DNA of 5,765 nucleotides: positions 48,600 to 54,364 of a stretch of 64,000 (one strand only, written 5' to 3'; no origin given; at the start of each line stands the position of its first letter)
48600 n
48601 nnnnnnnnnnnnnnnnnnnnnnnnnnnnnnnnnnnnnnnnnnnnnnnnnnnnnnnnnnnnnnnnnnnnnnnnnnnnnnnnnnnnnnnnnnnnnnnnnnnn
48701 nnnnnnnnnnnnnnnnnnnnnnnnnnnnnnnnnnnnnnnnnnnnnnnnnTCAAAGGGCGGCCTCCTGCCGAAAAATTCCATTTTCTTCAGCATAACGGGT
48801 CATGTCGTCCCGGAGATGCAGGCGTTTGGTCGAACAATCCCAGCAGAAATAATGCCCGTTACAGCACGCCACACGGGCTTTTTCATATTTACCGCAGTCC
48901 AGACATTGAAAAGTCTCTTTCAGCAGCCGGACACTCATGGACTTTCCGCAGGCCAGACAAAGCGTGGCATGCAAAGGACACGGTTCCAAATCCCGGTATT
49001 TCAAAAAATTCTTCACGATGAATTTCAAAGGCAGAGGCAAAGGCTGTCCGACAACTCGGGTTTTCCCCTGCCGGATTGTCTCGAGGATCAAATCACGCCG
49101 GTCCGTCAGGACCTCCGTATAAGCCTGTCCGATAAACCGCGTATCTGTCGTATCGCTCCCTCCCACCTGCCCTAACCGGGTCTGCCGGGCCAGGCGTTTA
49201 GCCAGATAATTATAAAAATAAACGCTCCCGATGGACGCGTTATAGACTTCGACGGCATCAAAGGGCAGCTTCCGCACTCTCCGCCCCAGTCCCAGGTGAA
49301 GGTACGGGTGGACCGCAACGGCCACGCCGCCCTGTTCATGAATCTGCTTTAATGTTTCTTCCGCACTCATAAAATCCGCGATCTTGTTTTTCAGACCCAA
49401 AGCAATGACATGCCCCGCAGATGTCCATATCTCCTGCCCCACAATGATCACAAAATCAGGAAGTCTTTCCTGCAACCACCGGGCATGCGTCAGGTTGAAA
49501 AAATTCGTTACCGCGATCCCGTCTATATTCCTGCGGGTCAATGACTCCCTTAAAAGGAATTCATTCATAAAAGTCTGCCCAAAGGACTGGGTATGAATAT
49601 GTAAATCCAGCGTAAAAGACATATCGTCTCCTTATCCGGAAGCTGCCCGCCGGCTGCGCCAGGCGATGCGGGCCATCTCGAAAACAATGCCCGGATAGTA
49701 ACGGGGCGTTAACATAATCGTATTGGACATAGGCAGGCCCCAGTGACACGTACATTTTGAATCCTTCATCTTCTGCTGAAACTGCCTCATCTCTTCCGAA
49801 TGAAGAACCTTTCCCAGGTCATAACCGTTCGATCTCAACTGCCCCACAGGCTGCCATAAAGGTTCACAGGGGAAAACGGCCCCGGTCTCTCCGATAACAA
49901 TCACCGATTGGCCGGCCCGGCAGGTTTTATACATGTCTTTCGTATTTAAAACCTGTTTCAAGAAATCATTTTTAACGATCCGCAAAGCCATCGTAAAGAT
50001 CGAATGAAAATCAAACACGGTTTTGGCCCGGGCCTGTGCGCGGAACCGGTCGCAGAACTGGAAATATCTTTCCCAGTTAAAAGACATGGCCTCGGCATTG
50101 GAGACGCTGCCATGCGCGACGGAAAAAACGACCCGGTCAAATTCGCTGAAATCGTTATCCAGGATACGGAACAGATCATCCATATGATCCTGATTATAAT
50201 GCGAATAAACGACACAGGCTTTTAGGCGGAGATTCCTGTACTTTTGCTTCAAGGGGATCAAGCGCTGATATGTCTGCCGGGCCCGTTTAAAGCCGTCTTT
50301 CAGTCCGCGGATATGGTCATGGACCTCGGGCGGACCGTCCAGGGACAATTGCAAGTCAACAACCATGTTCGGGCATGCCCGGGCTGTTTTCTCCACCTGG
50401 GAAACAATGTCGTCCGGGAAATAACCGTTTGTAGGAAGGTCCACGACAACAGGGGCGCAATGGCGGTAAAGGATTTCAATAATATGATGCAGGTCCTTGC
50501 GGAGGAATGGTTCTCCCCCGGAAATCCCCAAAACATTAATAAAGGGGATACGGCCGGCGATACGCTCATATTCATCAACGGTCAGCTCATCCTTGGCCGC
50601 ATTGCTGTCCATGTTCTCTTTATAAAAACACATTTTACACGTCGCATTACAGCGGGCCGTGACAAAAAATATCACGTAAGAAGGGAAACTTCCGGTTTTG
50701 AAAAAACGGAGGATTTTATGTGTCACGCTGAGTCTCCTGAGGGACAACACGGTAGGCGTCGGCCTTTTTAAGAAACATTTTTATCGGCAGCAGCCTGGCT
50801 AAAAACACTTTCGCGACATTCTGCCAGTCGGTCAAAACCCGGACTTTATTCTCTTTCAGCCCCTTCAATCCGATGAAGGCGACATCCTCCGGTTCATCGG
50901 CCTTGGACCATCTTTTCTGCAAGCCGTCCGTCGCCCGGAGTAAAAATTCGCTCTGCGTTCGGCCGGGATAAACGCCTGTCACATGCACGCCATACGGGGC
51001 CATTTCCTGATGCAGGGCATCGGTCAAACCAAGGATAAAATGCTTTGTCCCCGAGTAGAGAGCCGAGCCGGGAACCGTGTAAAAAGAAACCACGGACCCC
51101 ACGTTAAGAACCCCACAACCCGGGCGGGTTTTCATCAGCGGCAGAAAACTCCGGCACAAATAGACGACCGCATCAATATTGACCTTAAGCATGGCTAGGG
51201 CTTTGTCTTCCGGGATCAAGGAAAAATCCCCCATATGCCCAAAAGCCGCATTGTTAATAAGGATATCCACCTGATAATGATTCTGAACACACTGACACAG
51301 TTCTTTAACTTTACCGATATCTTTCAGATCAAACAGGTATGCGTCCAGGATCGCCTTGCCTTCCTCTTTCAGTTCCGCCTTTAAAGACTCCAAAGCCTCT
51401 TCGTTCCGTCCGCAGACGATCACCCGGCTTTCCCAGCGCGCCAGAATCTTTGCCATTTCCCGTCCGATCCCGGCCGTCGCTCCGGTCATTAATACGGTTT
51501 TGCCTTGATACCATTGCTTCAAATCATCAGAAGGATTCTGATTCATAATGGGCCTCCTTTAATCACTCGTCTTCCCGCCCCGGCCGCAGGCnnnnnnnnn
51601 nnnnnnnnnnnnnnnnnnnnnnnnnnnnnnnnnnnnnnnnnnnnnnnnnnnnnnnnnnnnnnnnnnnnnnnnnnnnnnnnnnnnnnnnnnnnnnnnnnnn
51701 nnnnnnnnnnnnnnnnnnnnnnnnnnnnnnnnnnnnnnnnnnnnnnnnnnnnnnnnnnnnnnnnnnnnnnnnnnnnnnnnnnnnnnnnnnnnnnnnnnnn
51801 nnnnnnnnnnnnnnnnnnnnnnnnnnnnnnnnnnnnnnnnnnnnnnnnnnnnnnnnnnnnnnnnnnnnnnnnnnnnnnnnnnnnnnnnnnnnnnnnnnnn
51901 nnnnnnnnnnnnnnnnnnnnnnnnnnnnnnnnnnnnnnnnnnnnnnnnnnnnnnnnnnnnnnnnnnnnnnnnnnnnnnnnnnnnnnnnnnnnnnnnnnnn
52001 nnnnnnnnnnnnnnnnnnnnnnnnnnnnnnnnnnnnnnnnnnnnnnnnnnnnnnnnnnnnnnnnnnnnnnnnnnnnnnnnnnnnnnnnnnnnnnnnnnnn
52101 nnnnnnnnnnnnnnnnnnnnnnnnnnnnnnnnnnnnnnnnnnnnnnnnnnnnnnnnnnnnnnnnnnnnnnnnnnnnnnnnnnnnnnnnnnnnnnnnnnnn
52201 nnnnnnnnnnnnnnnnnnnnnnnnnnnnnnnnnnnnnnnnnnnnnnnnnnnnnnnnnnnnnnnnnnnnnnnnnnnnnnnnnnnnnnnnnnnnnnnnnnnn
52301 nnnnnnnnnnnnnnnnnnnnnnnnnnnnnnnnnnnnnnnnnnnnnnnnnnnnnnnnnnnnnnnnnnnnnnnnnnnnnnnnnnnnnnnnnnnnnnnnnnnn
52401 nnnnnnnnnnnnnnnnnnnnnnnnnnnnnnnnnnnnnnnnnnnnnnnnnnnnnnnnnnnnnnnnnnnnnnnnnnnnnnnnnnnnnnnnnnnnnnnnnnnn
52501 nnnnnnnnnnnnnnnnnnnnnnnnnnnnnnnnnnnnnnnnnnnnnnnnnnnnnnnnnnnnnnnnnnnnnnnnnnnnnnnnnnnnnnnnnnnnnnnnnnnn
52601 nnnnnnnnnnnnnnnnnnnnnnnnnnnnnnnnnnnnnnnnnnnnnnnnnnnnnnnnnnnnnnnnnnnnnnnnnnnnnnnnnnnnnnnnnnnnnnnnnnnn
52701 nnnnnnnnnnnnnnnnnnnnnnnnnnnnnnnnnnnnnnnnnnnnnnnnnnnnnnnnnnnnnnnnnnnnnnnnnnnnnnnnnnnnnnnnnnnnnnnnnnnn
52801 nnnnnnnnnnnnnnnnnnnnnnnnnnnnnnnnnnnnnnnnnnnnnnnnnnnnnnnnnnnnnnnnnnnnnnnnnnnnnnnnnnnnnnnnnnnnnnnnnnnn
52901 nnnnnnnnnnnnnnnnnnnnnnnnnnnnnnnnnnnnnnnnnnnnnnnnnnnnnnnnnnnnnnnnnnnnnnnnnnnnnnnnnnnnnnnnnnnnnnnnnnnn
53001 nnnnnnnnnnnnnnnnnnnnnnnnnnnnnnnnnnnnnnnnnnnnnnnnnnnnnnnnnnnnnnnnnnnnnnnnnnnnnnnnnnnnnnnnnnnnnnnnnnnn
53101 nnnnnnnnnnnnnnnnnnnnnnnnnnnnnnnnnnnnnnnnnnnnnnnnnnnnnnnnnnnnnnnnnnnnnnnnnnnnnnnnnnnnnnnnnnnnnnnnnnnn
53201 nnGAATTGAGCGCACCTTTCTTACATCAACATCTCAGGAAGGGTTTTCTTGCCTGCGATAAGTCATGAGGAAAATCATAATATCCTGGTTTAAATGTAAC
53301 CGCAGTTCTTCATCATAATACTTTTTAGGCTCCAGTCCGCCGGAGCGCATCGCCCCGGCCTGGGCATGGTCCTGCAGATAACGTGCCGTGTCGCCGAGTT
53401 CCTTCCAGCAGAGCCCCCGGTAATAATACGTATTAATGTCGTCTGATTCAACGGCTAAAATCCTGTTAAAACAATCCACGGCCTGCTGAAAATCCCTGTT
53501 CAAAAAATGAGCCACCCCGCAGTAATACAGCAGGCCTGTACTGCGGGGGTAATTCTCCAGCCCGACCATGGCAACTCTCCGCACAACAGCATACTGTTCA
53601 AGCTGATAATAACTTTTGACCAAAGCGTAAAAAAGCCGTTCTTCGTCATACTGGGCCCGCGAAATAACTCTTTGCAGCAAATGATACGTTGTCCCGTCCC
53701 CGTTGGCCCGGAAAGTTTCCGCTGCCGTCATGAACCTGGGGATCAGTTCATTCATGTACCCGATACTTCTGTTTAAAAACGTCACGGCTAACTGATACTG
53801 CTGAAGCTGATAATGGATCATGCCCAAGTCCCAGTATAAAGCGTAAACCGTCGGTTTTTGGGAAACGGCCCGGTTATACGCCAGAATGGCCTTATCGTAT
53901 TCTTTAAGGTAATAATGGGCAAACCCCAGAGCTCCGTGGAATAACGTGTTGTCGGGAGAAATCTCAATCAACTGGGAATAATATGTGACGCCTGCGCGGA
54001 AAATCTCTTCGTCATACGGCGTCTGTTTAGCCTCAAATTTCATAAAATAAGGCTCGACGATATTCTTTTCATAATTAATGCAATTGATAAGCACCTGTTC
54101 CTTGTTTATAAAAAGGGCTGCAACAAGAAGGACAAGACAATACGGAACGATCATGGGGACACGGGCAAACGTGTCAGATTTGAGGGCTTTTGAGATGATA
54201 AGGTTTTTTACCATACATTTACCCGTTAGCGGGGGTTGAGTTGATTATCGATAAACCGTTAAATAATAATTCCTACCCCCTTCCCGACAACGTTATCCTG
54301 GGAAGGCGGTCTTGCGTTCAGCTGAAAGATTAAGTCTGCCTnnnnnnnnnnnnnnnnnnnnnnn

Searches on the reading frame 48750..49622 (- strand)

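Call 57: search_protein_families(library=pfam, proteins=[window:48750-49622:-])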
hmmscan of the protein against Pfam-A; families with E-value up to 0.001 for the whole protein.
window:48750-49622:- (290 aa): 1 family
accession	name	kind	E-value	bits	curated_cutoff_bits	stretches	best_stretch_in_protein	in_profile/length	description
PF13263.12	PHP_C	-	7.9e-08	32.2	21.3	1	138-188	4-56/56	PHP-associated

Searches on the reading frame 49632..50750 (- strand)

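Call 57: search_protein_families(library=pfam, proteins=[window:49632-50750:-])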
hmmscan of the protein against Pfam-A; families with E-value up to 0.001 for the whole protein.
window:49632-50750:- (372 aa): 3 families
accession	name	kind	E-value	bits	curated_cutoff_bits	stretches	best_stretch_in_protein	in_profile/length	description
PF04055.27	Radical_SAM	-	3.5e-11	44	29.5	1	30-169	3-141/166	Radical SAM superfamily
PF13353.11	Fer4_12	-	7.1e-06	26.8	22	1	29-136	10-112/137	4Fe-4S single cluster domain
PF13186.11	SPASM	-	4.4e-05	24.1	21.5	1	277-335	1-66/67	Iron-sulfur cluster-binding domain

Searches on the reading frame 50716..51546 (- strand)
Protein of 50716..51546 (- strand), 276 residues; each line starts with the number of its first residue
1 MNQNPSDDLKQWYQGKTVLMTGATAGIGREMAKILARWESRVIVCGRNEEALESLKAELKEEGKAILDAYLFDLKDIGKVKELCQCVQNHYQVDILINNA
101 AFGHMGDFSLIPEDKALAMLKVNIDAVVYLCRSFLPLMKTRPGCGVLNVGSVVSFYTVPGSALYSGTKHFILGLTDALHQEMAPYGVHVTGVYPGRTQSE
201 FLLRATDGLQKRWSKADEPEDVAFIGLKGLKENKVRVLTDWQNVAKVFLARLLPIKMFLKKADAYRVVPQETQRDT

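Call 57: search_protein_families(library=pfam, proteins=[window:50716-51546:-])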
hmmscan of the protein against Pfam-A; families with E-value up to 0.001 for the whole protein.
window:50716-51546:- (276 aa): 4 families
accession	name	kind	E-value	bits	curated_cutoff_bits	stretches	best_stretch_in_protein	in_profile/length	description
PF00106.31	adh_short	-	1.3e-44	152.4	26.6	1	16-201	1-186/195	short chain dehydrogenase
PF13561.12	adh_short_C2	-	4.2e-25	89.1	27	1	22-201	1-180/236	Enoyl-(Acyl carrier protein) reductase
PF08659.16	KR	-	2.1e-07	31.5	22.6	1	17-181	2-166/180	KR domain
PF02719.21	Polysacc_synt_2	-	2.6e-07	30.6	20.2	1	18-106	1-91/293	Polysaccharide biosynthesis protein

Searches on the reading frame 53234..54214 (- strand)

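Call 57: search_protein_families(library=pfam, proteins=[window:53234-54214:-])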
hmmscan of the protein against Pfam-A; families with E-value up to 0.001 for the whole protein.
window:53234-54214:- (326 aa): 15 families
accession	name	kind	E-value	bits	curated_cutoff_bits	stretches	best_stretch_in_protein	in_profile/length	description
PF07719.23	TPR_2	-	6.6e-16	57.5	27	1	93-122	4-33/34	Tetratricopeptide repeat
PF00515.34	TPR_1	-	2.5e-15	56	27.8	1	94-122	5-33/34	Tetratricopeptide repeat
PF13371.12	TPR_9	-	7.3e-11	42.4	35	1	236-278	5-47/73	Tetratricopeptide repeat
PF13414.12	TPR_11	-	4.9e-10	39.4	26.8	1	100-137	4-41/42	TPR repeat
PF13428.12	TPR_14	-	8.9e-10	38.7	23.5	0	95-130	6-41/44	Tetratricopeptide repeat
PF13432.12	TPR_16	-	2e-09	38.1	32.7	1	99-150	6-57/65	Tetratricopeptide repeat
PF13181.12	TPR_8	-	4.7e-09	36.1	25.7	0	126-151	3-28/34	Tetratricopeptide repeat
PF13424.12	TPR_12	-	1.3e-07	32.1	30.1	0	233-286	10-64/77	Tetratricopeptide repeat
PF14559.12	TPR_19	-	2.7e-07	31.2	25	0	104-149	5-50/68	Tetratricopeptide repeat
PF12895.13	ANAPC3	-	6.5e-06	26.8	27.2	1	105-156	4-55/82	Anaphase-promoting complex, cyclosome, subunit 3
PF13431.12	TPR_17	-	9.3e-06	26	24.4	0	78-110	1-33/34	Tetratricopeptide repeat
PF13174.12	TPR_6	-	2.3e-05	25.2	26.3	0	96-119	6-29/33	Tetratricopeptide repeat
PF14853.12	Fis1_TPR_C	-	0.00029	21.4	25.3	0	228-258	3-33/53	Fis1 C-terminal tetratricopeptide repeat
PF25068.1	ARM_TT21_4th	-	0.00047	20.9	30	0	105-249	14-149/153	Tetratricopeptide repeat protein 21 forth ARM domain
PF24967.1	NTS_TR130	-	0.00059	19.9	25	0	92-153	98-160/233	TR130 NTS domain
